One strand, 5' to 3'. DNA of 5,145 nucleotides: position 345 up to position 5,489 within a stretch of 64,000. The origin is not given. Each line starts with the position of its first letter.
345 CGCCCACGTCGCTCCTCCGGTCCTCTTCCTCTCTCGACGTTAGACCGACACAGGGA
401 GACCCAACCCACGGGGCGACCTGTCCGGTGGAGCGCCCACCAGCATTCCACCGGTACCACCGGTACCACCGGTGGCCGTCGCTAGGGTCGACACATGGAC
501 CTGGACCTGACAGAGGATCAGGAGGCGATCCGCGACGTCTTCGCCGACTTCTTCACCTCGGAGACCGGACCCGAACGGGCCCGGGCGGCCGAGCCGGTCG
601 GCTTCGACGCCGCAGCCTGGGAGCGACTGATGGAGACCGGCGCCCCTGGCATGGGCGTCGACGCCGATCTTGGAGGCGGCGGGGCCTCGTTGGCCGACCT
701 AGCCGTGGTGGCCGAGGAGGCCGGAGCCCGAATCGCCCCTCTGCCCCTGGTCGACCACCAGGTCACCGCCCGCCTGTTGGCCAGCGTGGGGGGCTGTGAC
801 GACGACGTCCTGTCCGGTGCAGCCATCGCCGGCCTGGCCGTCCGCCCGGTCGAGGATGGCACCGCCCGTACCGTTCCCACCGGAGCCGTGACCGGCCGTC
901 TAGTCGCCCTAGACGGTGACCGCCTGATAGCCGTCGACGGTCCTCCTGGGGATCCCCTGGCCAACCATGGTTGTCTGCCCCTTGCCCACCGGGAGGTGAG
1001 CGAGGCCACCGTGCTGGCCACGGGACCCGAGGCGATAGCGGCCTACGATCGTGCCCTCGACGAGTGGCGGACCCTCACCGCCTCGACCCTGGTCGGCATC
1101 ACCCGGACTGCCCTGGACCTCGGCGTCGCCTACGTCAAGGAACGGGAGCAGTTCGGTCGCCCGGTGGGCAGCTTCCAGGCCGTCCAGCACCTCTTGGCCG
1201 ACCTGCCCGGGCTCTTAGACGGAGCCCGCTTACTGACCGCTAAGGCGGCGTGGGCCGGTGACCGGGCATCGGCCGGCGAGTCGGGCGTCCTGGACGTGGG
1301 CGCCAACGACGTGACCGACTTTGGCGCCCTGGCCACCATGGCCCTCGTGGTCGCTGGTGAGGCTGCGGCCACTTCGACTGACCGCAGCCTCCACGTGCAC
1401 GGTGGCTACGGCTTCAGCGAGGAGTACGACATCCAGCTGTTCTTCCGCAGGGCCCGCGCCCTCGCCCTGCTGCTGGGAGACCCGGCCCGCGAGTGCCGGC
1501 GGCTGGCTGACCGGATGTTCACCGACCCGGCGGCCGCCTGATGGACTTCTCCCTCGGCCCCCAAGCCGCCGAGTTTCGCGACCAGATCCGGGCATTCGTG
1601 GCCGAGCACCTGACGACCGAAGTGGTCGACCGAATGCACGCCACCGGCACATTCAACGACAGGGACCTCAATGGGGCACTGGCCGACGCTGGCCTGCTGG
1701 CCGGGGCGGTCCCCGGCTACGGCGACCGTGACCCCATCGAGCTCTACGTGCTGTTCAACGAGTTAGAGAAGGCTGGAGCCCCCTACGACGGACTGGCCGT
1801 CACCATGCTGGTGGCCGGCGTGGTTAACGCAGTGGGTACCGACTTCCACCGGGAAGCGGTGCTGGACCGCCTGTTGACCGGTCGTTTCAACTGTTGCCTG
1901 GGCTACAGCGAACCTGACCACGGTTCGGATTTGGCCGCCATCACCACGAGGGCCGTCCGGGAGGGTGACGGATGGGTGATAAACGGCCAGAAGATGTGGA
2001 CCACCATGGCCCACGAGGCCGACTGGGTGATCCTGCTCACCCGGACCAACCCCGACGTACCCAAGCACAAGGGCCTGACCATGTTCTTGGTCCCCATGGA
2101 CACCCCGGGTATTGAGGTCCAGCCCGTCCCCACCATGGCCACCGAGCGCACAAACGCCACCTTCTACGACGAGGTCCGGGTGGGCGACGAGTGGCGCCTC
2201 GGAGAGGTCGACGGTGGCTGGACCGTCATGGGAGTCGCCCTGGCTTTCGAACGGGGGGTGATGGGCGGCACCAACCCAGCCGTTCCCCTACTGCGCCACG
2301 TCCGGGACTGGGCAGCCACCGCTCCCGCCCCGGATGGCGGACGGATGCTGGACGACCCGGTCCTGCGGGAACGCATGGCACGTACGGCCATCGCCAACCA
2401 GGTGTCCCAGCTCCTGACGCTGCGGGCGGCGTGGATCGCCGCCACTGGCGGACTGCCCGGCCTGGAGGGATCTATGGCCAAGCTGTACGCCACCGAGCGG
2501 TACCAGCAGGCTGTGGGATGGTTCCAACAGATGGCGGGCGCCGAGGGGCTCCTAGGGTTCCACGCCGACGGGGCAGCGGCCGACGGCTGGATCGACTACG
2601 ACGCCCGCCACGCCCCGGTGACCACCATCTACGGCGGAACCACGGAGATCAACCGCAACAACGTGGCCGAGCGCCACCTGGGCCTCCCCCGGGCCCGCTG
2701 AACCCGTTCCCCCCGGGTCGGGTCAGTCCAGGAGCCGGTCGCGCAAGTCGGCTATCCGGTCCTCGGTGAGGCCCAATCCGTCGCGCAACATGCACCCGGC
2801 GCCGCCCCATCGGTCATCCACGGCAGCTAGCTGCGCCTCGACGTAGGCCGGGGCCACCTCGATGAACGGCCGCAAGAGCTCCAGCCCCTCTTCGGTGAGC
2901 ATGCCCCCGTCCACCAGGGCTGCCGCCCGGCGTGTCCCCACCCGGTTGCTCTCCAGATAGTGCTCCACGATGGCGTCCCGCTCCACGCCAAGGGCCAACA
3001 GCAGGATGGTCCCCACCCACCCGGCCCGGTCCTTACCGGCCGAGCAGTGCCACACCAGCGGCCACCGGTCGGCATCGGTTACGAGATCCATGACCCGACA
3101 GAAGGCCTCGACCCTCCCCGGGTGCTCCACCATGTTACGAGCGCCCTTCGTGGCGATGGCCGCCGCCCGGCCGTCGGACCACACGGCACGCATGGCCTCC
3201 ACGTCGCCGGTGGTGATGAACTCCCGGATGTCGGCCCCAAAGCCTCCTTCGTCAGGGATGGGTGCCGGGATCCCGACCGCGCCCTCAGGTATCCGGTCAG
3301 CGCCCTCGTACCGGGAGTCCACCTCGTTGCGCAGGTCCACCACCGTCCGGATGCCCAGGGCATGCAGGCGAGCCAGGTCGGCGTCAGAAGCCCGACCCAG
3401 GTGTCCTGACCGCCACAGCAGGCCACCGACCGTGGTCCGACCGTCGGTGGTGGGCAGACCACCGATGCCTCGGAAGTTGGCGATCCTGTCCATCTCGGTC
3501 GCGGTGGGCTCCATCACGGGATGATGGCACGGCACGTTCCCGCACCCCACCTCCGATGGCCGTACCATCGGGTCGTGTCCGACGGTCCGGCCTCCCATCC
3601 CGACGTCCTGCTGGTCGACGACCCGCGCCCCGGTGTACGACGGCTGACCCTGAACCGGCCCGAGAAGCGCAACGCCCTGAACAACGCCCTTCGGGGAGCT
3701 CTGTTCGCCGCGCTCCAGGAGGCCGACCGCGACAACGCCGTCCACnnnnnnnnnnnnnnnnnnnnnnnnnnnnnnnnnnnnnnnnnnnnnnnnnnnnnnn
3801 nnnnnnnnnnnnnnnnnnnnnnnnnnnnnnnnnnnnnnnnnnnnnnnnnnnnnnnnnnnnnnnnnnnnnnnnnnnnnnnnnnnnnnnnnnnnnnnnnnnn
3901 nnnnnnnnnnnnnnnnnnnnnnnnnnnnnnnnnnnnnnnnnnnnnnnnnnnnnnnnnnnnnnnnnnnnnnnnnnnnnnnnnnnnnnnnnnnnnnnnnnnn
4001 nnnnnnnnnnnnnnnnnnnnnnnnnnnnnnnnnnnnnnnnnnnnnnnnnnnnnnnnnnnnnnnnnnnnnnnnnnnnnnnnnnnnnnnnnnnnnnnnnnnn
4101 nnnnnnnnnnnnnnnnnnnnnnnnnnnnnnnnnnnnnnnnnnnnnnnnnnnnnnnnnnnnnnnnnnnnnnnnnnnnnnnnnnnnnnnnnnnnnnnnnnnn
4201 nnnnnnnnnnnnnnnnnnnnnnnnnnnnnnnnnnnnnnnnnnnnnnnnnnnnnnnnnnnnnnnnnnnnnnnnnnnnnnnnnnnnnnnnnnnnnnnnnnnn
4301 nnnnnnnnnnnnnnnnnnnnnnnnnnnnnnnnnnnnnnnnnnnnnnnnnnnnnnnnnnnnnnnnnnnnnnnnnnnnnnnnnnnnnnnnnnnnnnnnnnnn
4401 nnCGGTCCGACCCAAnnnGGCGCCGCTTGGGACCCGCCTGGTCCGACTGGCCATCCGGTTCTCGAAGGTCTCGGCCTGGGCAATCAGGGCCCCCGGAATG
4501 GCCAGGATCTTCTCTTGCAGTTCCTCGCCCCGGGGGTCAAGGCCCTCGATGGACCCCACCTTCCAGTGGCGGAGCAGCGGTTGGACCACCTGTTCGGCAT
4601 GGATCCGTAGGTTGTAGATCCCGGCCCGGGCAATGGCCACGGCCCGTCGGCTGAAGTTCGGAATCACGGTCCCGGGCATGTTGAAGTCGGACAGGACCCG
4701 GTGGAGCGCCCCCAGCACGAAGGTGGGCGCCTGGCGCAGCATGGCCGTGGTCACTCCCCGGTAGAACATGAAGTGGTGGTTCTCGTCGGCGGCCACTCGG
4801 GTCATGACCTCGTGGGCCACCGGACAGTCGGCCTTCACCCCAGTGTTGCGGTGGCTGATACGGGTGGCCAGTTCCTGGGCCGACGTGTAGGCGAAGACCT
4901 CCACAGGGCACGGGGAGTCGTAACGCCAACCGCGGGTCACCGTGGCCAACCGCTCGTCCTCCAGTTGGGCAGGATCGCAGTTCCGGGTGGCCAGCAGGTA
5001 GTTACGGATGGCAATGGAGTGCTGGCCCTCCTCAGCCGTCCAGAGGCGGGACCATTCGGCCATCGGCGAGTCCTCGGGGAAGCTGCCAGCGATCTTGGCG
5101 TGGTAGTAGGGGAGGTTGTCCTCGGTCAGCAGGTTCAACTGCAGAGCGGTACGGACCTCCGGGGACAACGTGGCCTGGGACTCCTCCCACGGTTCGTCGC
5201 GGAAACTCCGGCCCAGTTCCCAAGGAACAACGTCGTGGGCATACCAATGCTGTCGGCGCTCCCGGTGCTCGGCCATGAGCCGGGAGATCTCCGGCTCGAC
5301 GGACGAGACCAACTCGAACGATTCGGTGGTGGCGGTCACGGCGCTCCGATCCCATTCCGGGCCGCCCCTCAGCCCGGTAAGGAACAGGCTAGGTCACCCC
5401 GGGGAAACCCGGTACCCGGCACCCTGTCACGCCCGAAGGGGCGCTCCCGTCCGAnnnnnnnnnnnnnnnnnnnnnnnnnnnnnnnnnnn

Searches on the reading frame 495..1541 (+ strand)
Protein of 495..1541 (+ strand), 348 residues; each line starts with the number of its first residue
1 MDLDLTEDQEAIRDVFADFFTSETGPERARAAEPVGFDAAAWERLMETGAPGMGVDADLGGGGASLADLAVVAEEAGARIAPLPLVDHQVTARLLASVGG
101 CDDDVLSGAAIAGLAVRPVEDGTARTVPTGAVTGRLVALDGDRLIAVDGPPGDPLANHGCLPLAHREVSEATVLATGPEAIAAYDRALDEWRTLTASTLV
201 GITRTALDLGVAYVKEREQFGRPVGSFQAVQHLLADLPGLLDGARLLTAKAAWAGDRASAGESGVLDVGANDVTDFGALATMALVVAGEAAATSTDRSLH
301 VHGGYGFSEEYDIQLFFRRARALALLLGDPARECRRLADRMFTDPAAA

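Call 42: search_protein_families(library=pfam, proteins=[window:495-1541:+])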
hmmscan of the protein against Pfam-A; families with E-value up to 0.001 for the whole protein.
window:495-1541:+ (348 aa): 3 families
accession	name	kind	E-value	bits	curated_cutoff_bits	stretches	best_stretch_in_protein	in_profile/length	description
PF00441.29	Acyl-CoA_dh_1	-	1.5e-24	87.3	22.4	1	186-341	9-149/150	Acyl-CoA dehydrogenase, C-terminal domain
PF02771.21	Acyl-CoA_dh_N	-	6.6e-11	43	22.9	1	6-88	1-86/113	Acyl-CoA dehydrogenase, N-terminal domain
PF08028.16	Acyl-CoA_dh_2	-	1.3e-10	42.1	22.7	1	195-324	3-127/134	Acyl-CoA dehydrogenase, C-terminal domain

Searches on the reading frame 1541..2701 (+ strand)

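Call 42: search_protein_families(library=pfam, proteins=[window:1541-2701:+])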
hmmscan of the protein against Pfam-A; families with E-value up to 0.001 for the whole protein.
window:1541-2701:+ (386 aa): 4 families
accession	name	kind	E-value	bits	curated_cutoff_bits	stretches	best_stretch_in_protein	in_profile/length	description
PF00441.29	Acyl-CoA_dh_1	-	6e-24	85.3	22.4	1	225-378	2-148/150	Acyl-CoA dehydrogenase, C-terminal domain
PF02770.24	Acyl-CoA_dh_M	-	6.1e-24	84.5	33.3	1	119-202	1-85/97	Acyl-CoA dehydrogenase, middle domain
PF02771.21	Acyl-CoA_dh_N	-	2.2e-10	41.3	22.9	1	9-114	4-112/113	Acyl-CoA dehydrogenase, N-terminal domain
PF11794.13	HpaB_N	-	3.1e-05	24.1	35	1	140-201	173-235/270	4-hydroxyphenylacetate 3-hydroxylase N terminal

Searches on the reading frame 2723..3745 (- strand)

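Call 42: search_protein_families(library=pfam, proteins=[window:2723-3745:-])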
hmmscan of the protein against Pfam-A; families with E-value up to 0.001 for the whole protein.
window:2723-3745:- (340 aa): 4 families
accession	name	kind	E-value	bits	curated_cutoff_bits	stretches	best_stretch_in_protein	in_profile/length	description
PF13350.11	Y_phosphatase3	-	4.3e-51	174.7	22.2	1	84-339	2-239/240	Tyrosine phosphatase family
PF22741.1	PTP-NADK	-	1.8e-06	27.9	27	0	213-242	93-122/163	DSP-PTPase phosphatase fused to NAD+ Kinase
PF22784.1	PTP-SAK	-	5.8e-06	26.9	27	1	173-260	32-120/153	Swiss Army Knife protein, DSP-PTPase phosphatase domain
PF22785.1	Tc-R-P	-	0.00057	20.8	27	0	211-244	64-96/106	Polymorphic toxin system, DSP-PTPase phosphatase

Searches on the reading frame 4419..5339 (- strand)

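Call 7: search_protein_families(library=pfam, proteins=[window:4419-5339:-])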
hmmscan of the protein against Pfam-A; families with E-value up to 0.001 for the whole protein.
window:4419-5339:- (307 aa): 1 family
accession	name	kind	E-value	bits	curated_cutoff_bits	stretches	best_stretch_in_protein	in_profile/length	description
PF03405.20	FA_desaturase_2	-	3.6e-58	197.4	22.7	1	7-299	2-314/325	Fatty acid desaturase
